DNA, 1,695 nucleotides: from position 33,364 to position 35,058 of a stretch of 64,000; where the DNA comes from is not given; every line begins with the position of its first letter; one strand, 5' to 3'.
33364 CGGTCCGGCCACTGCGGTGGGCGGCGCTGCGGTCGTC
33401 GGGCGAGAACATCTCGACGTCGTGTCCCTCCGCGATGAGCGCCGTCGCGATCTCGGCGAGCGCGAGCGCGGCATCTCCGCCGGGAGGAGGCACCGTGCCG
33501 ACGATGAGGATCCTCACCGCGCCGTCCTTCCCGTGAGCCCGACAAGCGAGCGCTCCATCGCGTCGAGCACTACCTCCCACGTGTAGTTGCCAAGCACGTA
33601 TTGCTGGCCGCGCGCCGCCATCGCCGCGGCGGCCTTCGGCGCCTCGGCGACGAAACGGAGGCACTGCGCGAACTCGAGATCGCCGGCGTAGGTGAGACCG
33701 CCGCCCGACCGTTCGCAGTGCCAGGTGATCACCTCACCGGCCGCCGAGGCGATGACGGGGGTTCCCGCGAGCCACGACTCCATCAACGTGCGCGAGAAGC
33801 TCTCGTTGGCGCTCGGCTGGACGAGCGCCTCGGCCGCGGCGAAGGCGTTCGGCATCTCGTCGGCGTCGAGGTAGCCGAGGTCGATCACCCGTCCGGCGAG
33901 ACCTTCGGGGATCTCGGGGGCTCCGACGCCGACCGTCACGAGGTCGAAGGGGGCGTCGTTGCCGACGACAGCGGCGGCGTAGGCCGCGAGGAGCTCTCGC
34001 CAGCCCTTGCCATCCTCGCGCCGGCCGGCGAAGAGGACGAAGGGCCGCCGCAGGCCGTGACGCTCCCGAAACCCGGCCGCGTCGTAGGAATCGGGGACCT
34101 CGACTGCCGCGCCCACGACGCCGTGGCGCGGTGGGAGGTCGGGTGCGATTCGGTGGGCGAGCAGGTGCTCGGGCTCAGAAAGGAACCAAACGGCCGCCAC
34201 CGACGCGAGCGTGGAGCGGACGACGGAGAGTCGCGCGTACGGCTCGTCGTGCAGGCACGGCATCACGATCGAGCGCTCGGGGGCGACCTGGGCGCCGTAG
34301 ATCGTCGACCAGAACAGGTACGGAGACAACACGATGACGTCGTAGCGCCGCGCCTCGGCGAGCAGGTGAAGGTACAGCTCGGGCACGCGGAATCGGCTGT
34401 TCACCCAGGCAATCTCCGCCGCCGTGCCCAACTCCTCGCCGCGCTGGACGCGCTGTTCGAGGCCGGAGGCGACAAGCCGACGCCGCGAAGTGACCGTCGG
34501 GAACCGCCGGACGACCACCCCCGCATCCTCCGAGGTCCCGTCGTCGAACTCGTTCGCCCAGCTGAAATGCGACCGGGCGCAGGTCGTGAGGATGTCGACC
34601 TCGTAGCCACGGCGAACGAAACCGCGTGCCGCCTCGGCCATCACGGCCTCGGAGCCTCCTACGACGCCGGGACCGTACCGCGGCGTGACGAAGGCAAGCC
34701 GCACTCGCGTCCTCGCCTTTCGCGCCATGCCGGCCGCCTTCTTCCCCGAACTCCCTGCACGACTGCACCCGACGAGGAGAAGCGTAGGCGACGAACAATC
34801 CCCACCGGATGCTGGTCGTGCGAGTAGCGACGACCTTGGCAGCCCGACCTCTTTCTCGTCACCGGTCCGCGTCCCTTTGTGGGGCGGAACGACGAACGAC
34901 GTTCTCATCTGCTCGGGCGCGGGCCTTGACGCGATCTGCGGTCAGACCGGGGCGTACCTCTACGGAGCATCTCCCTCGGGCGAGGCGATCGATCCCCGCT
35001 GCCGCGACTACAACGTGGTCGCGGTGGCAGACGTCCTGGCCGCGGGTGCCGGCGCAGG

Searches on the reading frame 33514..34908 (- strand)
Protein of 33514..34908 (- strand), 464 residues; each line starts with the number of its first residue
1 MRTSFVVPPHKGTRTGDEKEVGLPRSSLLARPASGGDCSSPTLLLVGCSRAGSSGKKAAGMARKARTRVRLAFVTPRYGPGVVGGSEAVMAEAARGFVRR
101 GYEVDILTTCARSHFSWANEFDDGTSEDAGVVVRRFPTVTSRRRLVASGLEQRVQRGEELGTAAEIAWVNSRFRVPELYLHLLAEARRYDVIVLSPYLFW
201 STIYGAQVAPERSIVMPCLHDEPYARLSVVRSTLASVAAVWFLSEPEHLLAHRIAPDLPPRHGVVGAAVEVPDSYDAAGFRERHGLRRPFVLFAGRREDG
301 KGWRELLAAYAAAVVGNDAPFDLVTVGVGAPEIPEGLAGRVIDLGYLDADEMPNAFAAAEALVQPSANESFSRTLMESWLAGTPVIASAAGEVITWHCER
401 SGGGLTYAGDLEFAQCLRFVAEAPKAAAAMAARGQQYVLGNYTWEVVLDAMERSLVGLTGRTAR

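Call 35: search_protein_families(library=pfam, proteins=[window:33514-34908:-], max_evalue=0.0001)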
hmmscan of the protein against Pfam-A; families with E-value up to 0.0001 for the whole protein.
window:33514-34908:- (464 aa): 3 families
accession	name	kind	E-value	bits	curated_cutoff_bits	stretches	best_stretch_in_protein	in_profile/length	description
PF13692.12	Glyco_trans_1_4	-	8.7e-13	49.2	27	1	289-394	2-115/142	Glycosyl transferases group 1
PF00534.26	Glycos_transf_1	-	7.7e-10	39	26.4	1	285-392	12-126/172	Glycosyl transferases group 1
PF13524.12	Glyco_trans_1_2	-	9.4e-09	35.8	25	1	336-451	27-142/144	Glycosyl transferase-like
